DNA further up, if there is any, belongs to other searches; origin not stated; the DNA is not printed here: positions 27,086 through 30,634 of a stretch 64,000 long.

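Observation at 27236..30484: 1082-aa ECF sigma factor fused to a transmembrane helix and ~850-aa extracytoplasmic beta-sandwich array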

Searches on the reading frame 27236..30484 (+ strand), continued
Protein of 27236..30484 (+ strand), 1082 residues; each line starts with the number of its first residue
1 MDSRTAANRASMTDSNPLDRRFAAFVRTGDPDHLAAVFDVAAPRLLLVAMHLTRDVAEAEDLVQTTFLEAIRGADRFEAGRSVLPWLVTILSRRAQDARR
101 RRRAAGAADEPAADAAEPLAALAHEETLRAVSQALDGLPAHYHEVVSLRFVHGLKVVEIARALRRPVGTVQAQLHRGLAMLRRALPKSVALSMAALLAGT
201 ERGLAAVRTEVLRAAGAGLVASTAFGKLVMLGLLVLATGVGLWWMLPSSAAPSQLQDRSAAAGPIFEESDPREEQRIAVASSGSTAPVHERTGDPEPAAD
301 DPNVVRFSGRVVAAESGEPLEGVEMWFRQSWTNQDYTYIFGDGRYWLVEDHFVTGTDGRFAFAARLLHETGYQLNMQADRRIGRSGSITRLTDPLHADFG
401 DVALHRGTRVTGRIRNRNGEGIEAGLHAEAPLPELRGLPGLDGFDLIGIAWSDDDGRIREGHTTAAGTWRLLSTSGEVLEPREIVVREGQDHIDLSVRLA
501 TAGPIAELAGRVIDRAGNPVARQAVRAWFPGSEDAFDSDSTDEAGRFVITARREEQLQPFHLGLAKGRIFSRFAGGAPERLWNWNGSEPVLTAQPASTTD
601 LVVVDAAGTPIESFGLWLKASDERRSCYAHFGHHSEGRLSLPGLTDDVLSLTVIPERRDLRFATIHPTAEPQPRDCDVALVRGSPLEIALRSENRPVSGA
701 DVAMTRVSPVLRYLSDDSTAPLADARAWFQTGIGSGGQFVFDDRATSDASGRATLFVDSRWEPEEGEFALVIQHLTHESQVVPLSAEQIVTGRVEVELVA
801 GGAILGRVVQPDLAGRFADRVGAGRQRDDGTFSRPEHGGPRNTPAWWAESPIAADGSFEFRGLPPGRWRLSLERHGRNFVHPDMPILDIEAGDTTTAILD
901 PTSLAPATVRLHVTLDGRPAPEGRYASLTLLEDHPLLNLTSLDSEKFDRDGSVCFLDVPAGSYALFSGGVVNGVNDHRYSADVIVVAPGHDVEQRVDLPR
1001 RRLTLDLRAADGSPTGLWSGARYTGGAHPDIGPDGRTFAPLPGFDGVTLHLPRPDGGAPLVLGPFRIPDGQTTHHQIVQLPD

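Call 36: predict_structure(alignment_id=A1)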
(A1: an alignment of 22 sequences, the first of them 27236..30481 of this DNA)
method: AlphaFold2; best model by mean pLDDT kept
length: 1082 residues; sequences in the alignment: 22
mean_pLDDT: 70.2   pTM: 0.48
mean pLDDT of the five models: 70.2, 68.8, 67.8, 67.1, 66.8
residues with pLDDT >= 90: 117; 70-90: 531; 50-70: 214; < 50: 220
segments of 3 or more residues with pLDDT < 50: 1-14, 106-120, 198-203, 212-286, 334-345, 391-394, 431-433, 444-446, 532-534, 566-569, 710-727, 729-738, 835-844, 934-937, 940-945, 1019-1022, 1024-1043
pLDDT, mean of each block of 10 residues (from residue 1): 36 65 90 90 85 82 92 84 87 83 50 38 68 83 84 76 84 89 80 56 49 40 32 38 32 27 24 28 45 63 77 91 84 47 54 88 69 83 75 63 88 89 76 57 54 84 80 79 85 88 76 80 75 61 83 71 61 67 64 62 88 76 54 78 64 79 72 72 90 91 71 43 48 46 83 85 64 85 83 91 93 83 78 48 58 88 88 70 84 92 86 86 75 52 55 83 79 64 85 88 80 63 44 35 54 64 73 81 68
secondary structure, 60 per line:
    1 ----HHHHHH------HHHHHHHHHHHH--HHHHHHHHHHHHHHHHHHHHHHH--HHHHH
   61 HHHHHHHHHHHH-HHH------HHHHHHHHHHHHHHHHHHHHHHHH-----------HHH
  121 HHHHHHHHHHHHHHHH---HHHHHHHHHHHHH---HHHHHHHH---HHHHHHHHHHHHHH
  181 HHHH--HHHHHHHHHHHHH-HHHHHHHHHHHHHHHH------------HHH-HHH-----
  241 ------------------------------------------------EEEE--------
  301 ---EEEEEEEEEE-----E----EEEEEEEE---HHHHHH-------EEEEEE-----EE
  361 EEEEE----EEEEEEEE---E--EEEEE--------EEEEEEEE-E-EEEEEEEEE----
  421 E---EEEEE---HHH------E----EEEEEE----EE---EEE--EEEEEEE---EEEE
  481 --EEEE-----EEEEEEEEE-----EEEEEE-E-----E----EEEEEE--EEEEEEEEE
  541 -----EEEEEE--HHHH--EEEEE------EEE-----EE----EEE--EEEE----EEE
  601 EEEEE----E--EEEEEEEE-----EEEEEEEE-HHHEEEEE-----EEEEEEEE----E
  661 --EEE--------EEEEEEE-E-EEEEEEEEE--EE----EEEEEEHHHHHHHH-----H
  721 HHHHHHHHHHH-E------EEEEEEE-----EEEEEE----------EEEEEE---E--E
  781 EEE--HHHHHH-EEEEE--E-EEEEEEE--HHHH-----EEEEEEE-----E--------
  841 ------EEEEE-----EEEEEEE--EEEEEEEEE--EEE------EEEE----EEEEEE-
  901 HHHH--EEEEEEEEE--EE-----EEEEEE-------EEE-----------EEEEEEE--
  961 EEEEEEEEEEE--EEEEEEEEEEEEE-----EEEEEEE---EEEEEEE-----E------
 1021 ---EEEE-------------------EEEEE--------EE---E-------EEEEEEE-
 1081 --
elements in order (helices of 4 or more, strands of 3 or more residues): H5-10 H17-28 H31-53 H56-72 H83-106 H118-136 H140-152 H156-163 H167-184 H187-199 H201-216 E289-292 E304-313 E324-331 H335-340 E348-353 E359-365 E370-377 E384-388 E397-404 E408-416 E425-429 E447-452 E462-464 E467-473 E477-480 E483-486 E492-500 E506-511 E524-529 E532-540 E546-551 H554-557 E560-564 E571-573 E585-587 E590-593 E598-605 E613-620 E626-633 E638-642 E648-655 E663-665 E674-680 E684-692 E701-706 H707-714 H720-731 E740-746 E752-757 E768-773 E780-783 H786-791 E793-797 E802-808 H811-814 E820-826 E847-851 E857-863 E866-874 E877-879 E886-889 E894-899 H901-904 E907-915 E925-930 E938-940 E952-958 E961-971 E974-986 E992-998 E1002-1008 E1024-1027 E1047-1051 E1073-1079

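Call 40: fold_search(model_id=the predicted structure, library=pdb)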
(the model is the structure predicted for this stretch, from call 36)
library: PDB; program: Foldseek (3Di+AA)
matches with E <= 10: 1375; with E <= 0.001: 197
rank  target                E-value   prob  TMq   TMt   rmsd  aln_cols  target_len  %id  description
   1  6fwv_A                2.8e-12  1.00  0.09  0.16  42.8       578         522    8  The Bacillus anthracis TIE protein (released 2018-08-08)
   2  6fwv_B                3.0e-12  1.00  0.08  0.15  42.1       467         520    9  The Bacillus anthracis TIE protein (released 2018-08-08)
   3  7q1y_A                3.0e-12  0.99  0.08  0.07  33.5       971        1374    9  X-ray structure of human A2ML1 (released 2022-04-20)
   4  7q61_A                1.6e-11  0.98  0.08  0.07  32.5       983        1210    8  Structure of TEV conjugated A2ML1 (A2ML1-TC) (released 2022-04-20)
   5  6vjb                  2.0e-10  0.99  0.08  0.07  28.1       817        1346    9  Crystal structure of a catalytically inactive CXC Chemokine-degrading protease SpyCEP from Streptococcus pyogenes (released 2020-04-15)
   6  10ps                  3.3e-10  1.00  0.08  0.13  27.2       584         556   11  Crystal structure of SdrD A2-A3-B1-B2 domains from Staphylococcus aureus JH1 (released 2026-02-11)
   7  2y1v_A                3.7e-10  1.00  0.09  0.13  27.3       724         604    9  Full length structure of RrgB Pilus protein from Streptococcus pneumoniae (released 2011-11-09)
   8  7von                  4.1e-10  0.91  0.08  0.07  33.0      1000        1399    8  Native alpha-2-macroglobulin monomer (released 2022-11-16)
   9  7q62_A                9.5e-10  0.89  0.07  0.07  32.6       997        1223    8  Structure of TEV cleaved A2ML1 dimer (A2ML1-TT dimer) (released 2022-04-20)
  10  7vcn_B                2.6e-09  1.00  0.08  0.15  38.1       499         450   10  Crystal Structure of PitA fragment from pilus islet-2 of Streptococcus oralis with Tb-Xo4 (released 2022-07-13)
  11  5xya                  2.6e-09  0.99  0.11  0.09  31.2      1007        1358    9  Crystal structure of a serine protease from Streptococcus species (released 2018-08-08)
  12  4oq1                  2.7e-09  1.00  0.10  0.23  22.9       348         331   10  Structure of the Streptococcal ancillary pilin (released 2014-04-23)
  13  7vcr_B                6.2e-09  1.00  0.08  0.15  38.4       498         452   10  Crystal Structure of PitA fragment from pilus islet-2 of Streptococcus oralis (released 2022-06-01)
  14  7vcr_A                8.2e-09  1.00  0.08  0.16  38.6       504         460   10  Crystal Structure of PitA fragment from pilus islet-2 of Streptococcus oralis (released 2022-06-01)
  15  7nyc_A                8.2e-09  0.89  0.08  0.07  30.2       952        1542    8  cryoEM structure of 3C9-sMAC (released 2021-10-06)
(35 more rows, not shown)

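Call 42: search_protein_families(library=pfam, proteins=[L017:9-2657:+, L017:3005-6340:+, L017:6631-9939:+, L017:10010-13276:+, L017:13363-16692:+, L017:16649-18133:+, L017:17421-19334:+], max_evalue=0.001)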
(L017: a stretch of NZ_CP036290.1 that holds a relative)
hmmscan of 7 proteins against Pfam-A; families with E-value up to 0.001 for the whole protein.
L017:9-2657:+ (882 aa): 11 families
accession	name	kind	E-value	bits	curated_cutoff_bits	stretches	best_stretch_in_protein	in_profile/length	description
PF13620.12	CarboxypepD_reg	-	1.6e-43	147.4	32.3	3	713-786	6-81/82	Carboxypeptidase regulatory-like domain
PF17802.7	SpaA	-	1.5e-08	35.1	23.1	0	169-208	15-56/91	Prealbumin-like fold domain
PF24107.1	DUF7382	-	3.4e-08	33.7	27.4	1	524-569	21-64/65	Domain of unknown function (DUF7382)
PF10670.15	DUF4198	-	3.1e-07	31.2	34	0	435-496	155-208/209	Domain of unknown function (DUF4198)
PF13715.12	CarbopepD_reg_2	-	6.7e-07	29.7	32.2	0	715-787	7-77/88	CarboxypepD_reg-like domain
PF17210.9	SdrD_B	-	1e-06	29.3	29.7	0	169-211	23-65/112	SdrD B-like domain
PF15976.11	CooC_C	-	1.6e-05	25.3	29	0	417-449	8-40/93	CS1-pili formation C-terminal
PF14686.12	fn3_3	-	2.1e-05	24.7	24.4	0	652-682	28-59/75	Polysaccharide lyase family 4, domain II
PF00775.27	Dioxygenase_C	-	6.2e-05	23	27.3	0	427-493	31-100/182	Dioxygenase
PF02369.22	Big_1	-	0.0001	22.8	34.9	0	517-570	10-65/93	Bacterial Ig-like domain (group 1)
PF09430.16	EMC7_beta-sandw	-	0.00043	20.9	26.6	0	649-672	20-43/122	ER membrane protein complex subunit 7, beta-sandwich domain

L017:3005-6340:+ (1111 aa): 5 families
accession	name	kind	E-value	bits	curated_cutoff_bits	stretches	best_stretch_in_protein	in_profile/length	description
PF13620.12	CarboxypepD_reg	-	3e-16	60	32.3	1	461-507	32-80/82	Carboxypeptidase regulatory-like domain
PF08281.18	Sigma70_r4_2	-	2.2e-07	30.8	25.7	1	136-185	4-53/54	Sigma-70, region 4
PF04542.20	Sigma70_r2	-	4.2e-07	30.1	24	1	41-102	6-69/71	Sigma-70 region 2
PF24107.1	DUF7382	-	0.00019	21.7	27.4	0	592-617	11-36/65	Domain of unknown function (DUF7382)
PF02369.22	Big_1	-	0.0007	20.1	34.9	0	308-376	11-68/93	Bacterial Ig-like domain (group 1)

L017:6631-9939:+ (1102 aa): 4 families
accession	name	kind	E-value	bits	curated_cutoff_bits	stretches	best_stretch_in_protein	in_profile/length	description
PF13620.12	CarboxypepD_reg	-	1.3e-11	45.2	32.3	0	1015-1072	7-62/82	Carboxypeptidase regulatory-like domain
PF08281.18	Sigma70_r4_2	-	2.2e-09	37.2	25.7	1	123-175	2-54/54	Sigma-70, region 4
PF04542.20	Sigma70_r2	-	4.7e-09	36.4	24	1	29-94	4-71/71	Sigma-70 region 2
PF04545.22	Sigma70_r4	-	5.6e-07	29.4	24.1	1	128-176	1-49/50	Sigma-70, region 4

L017:10010-13276:+ (1088 aa): 5 families
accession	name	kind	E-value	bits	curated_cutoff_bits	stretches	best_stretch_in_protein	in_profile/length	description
PF13620.12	CarboxypepD_reg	-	1.2e-21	77.3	32.3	1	690-766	2-54/82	Carboxypeptidase regulatory-like domain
PF04542.20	Sigma70_r2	-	2.2e-11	43.8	24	1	27-93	2-70/71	Sigma-70 region 2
PF08281.18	Sigma70_r4_2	-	8.7e-08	32.1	25.7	1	128-175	7-54/54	Sigma-70, region 4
PF04545.22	Sigma70_r4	-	6.6e-06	26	24.1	1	128-176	1-49/50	Sigma-70, region 4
PF00775.27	Dioxygenase_C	-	0.0001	22.3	27.3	0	682-764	24-98/182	Dioxygenase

L017:13363-16692:+ (1109 aa): 4 families
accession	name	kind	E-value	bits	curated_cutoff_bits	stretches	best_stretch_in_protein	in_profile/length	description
PF13620.12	CarboxypepD_reg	-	4.5e-11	43.4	32.3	0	695-769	3-57/82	Carboxypeptidase regulatory-like domain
PF08281.18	Sigma70_r4_2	-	1.5e-10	41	25.7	1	124-175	3-54/54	Sigma-70, region 4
PF04542.20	Sigma70_r2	-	3.9e-10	39.8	24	1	31-94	6-71/71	Sigma-70 region 2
PF04545.22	Sigma70_r4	-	1.4e-05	25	24.1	1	128-176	1-49/50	Sigma-70, region 4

L017:16649-18133:+ (494 aa): 0 families

L017:17421-19334:+ (637 aa): 0 families

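Call 71: find_encoding_contigs(protein=P0018, flank=8000, max_places=1)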
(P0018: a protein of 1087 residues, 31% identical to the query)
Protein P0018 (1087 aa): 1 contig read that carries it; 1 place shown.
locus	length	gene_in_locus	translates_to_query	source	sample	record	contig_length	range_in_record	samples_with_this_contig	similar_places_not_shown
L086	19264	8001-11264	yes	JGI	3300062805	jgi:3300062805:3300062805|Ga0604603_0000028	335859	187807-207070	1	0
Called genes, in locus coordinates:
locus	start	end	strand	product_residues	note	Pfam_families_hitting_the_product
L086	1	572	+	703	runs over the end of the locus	PF13646:HEAT_2 (faint), PF00092:VWA, PF13519:VWA_2, PF13768:VWA_3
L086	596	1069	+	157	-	-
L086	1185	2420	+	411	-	-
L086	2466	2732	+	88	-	-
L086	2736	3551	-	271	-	PF14805:THDPS_N_2, PF00132:Hexapep (faint), PF14602:Hexapep_2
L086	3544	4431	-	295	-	PF00701:DHDPS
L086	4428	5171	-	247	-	PF01113:DapB_N (weak), PF05173:DapB_C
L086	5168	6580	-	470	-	PF00696:AA_kinase, PF22468:ACT_9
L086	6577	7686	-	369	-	PF01546:Peptidase_M20, PF07687:M20_dimer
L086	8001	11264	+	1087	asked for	PF04542:Sigma70_r2, PF04545:Sigma70_r4 (weak), PF08281:Sigma70_r4_2, PF13620:CarboxypepD_reg (weak)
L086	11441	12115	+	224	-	-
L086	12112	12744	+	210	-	-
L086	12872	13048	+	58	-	-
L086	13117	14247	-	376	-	PF01041:DegT_DnrJ_EryC1, PF00155:Aminotran_1_2 (weak)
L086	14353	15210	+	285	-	-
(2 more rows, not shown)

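Call 72: find_encoding_contigs(protein=P0009, flank=8000, max_places=1)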
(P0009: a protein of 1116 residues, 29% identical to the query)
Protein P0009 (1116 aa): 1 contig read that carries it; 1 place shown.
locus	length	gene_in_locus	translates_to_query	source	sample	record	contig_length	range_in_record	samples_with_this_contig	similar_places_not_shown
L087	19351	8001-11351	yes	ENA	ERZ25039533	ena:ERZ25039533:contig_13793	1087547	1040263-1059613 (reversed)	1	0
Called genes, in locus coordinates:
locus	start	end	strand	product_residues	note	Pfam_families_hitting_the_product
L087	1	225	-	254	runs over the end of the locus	PF00753:Lactamase_B (weak), PF12706:Lactamase_B_2, PF02112:PDEase_II (faint)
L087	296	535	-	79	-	-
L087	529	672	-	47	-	-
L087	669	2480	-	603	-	PF13517:FG-GAP_3 (faint), PF01839:FG-GAP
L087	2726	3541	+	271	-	-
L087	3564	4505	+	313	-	-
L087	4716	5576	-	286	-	PF13620:CarboxypepD_reg (weak)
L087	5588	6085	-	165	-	-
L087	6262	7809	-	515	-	PF24981:Beta-prop_ATRN-LZTR1 (weak), PF24681:Kelch_KLHDC2_KLHL20_DRC7, PF13415:Beta-prop_FBX42, PF13418:Beta-prop_TYW4 (weak)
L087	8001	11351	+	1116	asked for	PF04542:Sigma70_r2, PF04545:Sigma70_r4, PF08281:Sigma70_r4_2, PF13620:CarboxypepD_reg (faint)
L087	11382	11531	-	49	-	-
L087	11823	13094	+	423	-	-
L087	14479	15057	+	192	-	-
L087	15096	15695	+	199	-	-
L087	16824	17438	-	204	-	PF01066:CDP-OH_P_transf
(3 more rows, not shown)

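Call 73: find_encoding_contigs(protein=P0010, flank=8000, max_places=1)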
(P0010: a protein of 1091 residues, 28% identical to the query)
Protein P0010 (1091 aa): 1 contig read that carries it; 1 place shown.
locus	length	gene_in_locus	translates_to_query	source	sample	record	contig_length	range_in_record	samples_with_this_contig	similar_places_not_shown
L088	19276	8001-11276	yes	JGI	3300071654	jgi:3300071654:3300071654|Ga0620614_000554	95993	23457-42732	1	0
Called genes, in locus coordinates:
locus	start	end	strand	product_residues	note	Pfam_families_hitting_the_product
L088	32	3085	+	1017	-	PF04542:Sigma70_r2, PF08281:Sigma70_r4_2 (weak), PF24107:DUF7382 (faint), PF17210:SdrD_B (faint), PF17802:SpaA (faint), PF24025:Ig_DR_A0283-like (faint), PF02369:Big_1 (faint), PF13620:CarboxypepD_reg (weak), +1 more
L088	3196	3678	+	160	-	PF00856:SET (weak)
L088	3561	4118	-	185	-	-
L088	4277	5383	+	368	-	PF03150:CCP_MauG, PF00034:Cytochrom_C (faint), PF13442:Cytochrome_CBB3 (faint), PF21419:RoxA-like_Cyt-c (weak)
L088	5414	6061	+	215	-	PF13473:Cupredoxin_1 (weak), PF00127:Copper-bind (weak)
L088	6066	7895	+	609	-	PF00672:HAMP (weak), PF00015:MCPsignal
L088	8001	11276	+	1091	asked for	PF04542:Sigma70_r2, PF04545:Sigma70_r4 (weak), PF08281:Sigma70_r4_2, PF10670:DUF4198 (faint), PF13620:CarboxypepD_reg (faint)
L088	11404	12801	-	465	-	PF00092:VWA (faint)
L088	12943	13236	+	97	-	-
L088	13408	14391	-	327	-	-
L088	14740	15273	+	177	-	-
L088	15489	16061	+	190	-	-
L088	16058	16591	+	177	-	-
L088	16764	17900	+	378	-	PF00724:Oxidored_FMN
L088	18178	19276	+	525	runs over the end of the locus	PF09134:Invasin_D3, PF02369:Big_1, PF07676:PD40 (faint), PF26549:Tricorn_N (faint), PF10647:Gmad1 (weak)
